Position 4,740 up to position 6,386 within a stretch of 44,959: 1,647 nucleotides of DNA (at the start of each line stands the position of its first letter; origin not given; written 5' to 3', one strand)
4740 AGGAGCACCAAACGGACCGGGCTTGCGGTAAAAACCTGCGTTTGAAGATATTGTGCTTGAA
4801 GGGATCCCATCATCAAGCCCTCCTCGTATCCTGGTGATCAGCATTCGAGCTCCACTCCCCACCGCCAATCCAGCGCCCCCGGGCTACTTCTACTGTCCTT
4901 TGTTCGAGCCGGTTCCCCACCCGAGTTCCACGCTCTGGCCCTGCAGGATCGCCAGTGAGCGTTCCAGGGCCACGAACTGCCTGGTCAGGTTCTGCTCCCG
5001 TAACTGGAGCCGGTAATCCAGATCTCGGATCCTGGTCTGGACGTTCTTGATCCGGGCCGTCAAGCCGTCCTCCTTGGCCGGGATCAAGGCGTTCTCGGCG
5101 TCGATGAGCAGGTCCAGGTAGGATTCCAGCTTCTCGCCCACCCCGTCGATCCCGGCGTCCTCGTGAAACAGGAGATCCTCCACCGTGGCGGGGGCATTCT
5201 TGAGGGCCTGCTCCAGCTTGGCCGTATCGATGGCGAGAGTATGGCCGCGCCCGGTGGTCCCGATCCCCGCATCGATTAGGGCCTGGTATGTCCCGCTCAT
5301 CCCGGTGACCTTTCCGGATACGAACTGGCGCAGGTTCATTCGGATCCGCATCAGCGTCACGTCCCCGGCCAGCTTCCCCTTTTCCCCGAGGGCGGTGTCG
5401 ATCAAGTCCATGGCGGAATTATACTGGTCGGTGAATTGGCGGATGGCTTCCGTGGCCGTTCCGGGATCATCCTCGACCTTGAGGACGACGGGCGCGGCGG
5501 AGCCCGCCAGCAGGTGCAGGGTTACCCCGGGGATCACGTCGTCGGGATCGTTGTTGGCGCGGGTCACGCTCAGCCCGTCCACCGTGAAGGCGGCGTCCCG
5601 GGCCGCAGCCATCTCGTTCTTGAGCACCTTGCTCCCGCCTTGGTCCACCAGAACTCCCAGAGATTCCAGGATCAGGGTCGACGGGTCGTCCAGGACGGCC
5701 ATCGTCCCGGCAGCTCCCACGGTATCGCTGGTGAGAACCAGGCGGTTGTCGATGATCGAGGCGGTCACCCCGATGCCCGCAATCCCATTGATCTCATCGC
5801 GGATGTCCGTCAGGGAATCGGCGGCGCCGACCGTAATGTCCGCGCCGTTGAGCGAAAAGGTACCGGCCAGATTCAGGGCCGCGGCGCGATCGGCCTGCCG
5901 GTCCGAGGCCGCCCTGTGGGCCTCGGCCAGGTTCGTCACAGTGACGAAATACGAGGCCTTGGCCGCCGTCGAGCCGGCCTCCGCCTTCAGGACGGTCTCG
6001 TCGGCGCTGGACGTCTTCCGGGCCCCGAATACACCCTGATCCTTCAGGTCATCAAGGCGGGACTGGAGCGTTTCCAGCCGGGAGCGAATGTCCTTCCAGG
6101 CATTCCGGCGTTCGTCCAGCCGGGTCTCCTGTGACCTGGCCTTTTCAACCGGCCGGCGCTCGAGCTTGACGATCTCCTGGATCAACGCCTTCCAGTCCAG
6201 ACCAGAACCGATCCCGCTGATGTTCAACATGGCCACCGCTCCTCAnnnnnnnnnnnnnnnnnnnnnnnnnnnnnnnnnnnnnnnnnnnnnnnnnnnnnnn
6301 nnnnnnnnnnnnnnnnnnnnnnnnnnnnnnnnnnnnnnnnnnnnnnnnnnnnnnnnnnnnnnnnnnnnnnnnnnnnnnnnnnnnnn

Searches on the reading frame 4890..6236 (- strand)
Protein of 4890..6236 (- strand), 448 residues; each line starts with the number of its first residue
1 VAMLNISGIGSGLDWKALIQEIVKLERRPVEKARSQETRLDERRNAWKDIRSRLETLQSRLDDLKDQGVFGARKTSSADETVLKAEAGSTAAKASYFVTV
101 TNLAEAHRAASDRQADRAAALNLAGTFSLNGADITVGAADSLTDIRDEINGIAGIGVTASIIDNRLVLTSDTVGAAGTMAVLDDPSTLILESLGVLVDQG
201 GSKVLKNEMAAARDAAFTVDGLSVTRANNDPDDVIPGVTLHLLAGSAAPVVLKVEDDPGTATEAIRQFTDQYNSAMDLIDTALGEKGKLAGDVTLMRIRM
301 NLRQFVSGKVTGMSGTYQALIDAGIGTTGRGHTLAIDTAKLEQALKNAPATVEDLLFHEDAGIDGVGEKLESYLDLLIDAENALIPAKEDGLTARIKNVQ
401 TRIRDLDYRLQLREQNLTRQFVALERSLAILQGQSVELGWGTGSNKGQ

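Call 6: search_protein_families(library=pfam, proteins=[window:4890-6236:-], max_evalue=0.001)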
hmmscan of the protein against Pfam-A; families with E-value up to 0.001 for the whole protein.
window:4890-6236:- (448 aa): 3 families
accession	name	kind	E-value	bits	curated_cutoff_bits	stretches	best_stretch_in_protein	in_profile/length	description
PF07195.17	FliD_C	-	4.3e-40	138.1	25.4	1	212-429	1-232/236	Flagellar hook-associated protein 2 C-terminus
PF02465.23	FliD_N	-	8.3e-24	84.5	24.8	1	11-107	1-97/97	Flagellar hook-associated protein 2 N-terminus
PF07196.18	Flagellin_IN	-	2.1e-05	25.1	22.7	1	126-172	1-55/55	Flagellin hook IN motif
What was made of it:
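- Checked: Neighbours on the same strand are a 274-aa flagellin at 12017..12841 and FliD at 4890..6236 (call 6).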

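Call 37: find_encoding_contigs(protein=window:4890-6236:-, flank=8000, max_places=6)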
Protein window:4890-6236:- (448 aa): no gene with exactly this product is on record in the collection.
